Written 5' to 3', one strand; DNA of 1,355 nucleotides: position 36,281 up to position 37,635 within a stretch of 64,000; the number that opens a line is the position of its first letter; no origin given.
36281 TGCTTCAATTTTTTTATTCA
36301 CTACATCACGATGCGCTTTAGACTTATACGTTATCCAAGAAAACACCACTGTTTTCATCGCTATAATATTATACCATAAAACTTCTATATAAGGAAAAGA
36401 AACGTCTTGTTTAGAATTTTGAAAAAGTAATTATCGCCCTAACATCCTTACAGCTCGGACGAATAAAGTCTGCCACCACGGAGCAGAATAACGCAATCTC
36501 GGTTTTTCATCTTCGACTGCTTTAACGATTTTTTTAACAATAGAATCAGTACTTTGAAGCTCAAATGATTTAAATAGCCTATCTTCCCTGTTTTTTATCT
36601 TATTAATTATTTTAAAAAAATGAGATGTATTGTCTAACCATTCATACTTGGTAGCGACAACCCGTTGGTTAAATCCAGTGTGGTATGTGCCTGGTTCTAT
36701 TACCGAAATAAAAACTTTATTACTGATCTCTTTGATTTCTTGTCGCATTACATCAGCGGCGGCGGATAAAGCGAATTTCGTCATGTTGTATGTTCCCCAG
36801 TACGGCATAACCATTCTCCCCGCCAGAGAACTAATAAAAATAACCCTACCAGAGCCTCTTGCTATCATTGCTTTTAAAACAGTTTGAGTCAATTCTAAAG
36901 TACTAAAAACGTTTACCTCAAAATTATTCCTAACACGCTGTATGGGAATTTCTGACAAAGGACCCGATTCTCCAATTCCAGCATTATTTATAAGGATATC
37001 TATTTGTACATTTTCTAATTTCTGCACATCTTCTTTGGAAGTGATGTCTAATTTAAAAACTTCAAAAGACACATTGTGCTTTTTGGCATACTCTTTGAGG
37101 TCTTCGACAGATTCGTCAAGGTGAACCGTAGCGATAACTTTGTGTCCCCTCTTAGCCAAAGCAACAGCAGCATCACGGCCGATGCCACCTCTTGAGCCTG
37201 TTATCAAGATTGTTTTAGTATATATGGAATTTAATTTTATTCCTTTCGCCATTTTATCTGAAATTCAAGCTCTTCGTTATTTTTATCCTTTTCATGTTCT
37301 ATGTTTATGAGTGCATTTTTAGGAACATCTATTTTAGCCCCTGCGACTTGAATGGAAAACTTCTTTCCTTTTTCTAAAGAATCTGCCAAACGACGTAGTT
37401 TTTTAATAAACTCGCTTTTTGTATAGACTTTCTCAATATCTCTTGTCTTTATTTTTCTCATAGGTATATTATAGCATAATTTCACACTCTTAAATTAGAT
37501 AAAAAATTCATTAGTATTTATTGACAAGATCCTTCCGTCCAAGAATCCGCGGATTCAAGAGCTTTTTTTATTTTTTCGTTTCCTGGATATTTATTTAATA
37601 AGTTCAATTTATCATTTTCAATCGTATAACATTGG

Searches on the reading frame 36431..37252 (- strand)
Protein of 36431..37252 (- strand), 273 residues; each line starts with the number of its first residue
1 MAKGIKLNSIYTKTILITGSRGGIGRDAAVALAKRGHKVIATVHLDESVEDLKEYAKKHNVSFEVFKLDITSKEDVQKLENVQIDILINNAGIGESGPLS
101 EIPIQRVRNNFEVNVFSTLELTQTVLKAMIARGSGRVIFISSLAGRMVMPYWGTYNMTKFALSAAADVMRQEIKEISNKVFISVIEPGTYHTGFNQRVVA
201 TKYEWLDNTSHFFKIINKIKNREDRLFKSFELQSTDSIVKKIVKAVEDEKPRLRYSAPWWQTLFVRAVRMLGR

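Call 5: search_protein_families(library=pfam, proteins=[window:36431-37252:-], max_evalue=0.01)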
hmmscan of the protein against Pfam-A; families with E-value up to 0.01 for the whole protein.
window:36431-37252:- (273 aa): 12 families
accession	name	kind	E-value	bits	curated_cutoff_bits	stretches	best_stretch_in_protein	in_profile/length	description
PF00106.31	adh_short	-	2.7e-41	141.7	26.6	1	13-200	1-192/195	short chain dehydrogenase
PF13561.12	adh_short_C2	-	3.8e-24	86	27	1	22-198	6-184/236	Enoyl-(Acyl carrier protein) reductase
PF01370.27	Epimerase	-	1.1e-11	45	20.9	1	15-142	1-115/240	NAD dependent epimerase/dehydratase family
PF08659.16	KR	-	1.3e-10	41.9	22.6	1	14-171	2-165/180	KR domain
PF13460.12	NAD_binding_10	-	3e-08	34.2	27.2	1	19-163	1-120/184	NAD(P)H-binding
PF16363.11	GDP_Man_Dehyd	-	6.6e-06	26.2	27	1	16-142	1-129/332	GDP-mannose 4,6 dehydratase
PF20306.3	Sp-DndD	-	0.00043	20.8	27.2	1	50-82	4-36/51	Small protein found in certain Dnd DNA modification systems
PF02719.21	Polysacc_synt_2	-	0.00064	19.4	20.2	1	15-142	1-128/293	Polysaccharide biosynthesis protein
PF05368.20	NmrA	-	0.00096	19.3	27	1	12-78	2-65/298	NmrA-like family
PF08643.16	DUF1776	-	0.0012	18.8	25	1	59-177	64-188/294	Fungal family of unknown function (DUF1776)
PF03435.24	Sacchrp_dh_NADP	-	0.002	18.9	25.1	1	15-93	1-78/129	Saccharopine dehydrogenase NADP binding domain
PF04321.23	RmlD_sub_bind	-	0.0058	16.2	27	0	14-91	2-59/287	RmlD substrate binding domain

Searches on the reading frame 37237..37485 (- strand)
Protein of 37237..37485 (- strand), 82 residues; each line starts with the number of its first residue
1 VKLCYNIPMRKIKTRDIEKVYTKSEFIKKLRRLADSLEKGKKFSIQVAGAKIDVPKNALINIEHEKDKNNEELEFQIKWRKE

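Call 5: search_protein_families(library=pfam, proteins=[window:37237-37485:-], max_evalue=0.01)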
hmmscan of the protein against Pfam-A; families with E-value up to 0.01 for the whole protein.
window:37237-37485:- (82 aa): 1 family
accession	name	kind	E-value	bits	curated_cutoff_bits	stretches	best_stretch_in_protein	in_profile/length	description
PF20068.4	Amphi-Trp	-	1.7e-06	28.4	27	1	17-81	9-80/93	Amphi-Trp domain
